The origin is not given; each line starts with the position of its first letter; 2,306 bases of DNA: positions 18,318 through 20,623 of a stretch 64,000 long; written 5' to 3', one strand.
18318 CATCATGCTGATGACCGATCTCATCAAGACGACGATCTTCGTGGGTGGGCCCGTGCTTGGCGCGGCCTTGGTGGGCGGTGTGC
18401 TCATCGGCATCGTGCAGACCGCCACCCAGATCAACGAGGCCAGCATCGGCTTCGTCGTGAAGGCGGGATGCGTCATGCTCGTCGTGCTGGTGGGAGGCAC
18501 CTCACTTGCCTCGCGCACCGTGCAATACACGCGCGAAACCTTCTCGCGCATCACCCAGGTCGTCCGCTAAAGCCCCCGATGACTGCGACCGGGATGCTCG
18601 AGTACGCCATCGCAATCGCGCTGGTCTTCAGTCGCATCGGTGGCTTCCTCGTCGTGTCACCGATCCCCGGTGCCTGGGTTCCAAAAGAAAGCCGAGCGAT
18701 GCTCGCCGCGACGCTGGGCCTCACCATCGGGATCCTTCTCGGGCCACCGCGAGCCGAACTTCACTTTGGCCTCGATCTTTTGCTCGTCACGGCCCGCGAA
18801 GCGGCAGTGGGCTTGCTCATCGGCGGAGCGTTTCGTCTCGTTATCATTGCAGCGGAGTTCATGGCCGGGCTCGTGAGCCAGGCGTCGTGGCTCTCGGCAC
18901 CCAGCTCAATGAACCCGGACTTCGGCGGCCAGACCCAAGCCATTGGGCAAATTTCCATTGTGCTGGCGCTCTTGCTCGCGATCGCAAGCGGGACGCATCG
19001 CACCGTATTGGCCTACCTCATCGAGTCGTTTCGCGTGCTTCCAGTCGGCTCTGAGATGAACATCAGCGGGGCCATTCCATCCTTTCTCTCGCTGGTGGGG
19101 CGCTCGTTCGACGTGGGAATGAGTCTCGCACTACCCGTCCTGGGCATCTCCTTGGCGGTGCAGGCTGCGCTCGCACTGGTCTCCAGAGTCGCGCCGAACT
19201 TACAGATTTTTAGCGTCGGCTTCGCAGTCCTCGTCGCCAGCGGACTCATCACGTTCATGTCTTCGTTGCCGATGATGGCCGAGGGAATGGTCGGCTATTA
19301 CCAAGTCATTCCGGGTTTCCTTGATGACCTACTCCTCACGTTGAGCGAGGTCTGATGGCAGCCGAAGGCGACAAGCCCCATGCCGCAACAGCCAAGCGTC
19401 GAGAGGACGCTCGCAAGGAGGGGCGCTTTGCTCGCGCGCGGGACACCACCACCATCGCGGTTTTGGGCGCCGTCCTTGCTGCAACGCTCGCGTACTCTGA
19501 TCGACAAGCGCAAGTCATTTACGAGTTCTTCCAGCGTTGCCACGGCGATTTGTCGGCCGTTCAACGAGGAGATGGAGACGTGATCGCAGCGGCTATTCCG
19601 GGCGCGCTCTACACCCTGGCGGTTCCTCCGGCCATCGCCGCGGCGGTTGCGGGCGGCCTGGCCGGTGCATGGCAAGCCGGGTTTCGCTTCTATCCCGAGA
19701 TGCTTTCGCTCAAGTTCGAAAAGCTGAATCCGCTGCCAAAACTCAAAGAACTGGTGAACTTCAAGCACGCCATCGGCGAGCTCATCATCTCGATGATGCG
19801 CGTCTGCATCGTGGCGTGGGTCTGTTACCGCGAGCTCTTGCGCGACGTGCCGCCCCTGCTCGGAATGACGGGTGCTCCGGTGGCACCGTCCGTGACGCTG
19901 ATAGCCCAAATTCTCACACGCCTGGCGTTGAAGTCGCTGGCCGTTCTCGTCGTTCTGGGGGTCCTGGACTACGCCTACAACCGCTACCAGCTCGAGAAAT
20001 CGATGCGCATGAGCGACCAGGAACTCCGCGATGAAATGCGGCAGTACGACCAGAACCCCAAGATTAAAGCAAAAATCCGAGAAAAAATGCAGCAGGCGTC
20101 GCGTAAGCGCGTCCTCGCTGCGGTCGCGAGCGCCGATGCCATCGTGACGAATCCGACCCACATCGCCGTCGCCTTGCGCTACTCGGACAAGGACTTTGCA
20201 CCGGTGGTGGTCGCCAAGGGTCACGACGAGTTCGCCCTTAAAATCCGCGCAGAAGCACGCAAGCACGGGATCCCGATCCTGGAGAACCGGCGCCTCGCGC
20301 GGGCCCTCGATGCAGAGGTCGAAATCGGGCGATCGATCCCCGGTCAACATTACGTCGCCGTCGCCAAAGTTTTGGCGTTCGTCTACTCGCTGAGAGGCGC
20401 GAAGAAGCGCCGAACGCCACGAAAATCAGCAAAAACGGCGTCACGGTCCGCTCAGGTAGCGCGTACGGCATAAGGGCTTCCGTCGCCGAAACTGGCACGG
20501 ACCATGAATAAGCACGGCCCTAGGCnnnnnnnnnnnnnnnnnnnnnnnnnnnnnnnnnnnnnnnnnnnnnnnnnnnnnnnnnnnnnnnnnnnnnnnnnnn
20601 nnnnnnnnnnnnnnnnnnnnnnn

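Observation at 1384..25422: Apparently functional flagellar core gene block in a genome that otherwise looks myxobacterial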

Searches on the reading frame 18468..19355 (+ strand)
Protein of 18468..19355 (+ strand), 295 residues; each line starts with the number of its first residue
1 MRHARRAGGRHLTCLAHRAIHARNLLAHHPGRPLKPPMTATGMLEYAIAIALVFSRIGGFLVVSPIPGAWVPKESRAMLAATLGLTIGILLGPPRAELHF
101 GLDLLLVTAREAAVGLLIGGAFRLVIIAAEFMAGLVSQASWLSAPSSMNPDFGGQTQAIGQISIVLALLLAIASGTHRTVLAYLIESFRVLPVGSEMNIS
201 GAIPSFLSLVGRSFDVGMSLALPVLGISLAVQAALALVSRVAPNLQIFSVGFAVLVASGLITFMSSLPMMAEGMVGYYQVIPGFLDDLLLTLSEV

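Call 6: search_protein_families(library=pfam, proteins=[window:18468-19355:+])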
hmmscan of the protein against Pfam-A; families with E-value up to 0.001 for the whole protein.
window:18468-19355:+ (295 aa): 1 family
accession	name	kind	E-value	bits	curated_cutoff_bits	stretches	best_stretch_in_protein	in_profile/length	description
PF01311.25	Bac_export_1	-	2.7e-39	135.6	27.8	1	48-275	2-224/230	Bacterial export proteins, family 1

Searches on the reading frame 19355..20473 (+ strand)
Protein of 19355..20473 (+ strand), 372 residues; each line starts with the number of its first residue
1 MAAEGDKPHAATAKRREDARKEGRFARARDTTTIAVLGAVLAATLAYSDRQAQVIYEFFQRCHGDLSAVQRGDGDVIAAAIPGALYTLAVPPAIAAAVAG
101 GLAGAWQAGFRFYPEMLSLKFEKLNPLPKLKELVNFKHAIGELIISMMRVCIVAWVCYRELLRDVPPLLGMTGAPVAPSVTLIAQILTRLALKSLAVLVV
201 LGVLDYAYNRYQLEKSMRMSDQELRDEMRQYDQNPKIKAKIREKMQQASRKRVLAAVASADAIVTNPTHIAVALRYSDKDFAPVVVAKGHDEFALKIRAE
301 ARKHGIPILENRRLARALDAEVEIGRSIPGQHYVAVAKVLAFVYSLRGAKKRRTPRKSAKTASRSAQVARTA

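Call 6: search_protein_families(library=pfam, proteins=[window:19355-20473:+])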
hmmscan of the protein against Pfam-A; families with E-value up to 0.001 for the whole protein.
window:19355-20473:+ (372 aa): 1 family
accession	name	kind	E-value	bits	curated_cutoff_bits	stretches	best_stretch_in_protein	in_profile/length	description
PF01312.24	Bac_export_2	-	1.5e-94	317.4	24.4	1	6-343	2-335/335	FlhB HrpN YscU SpaS Family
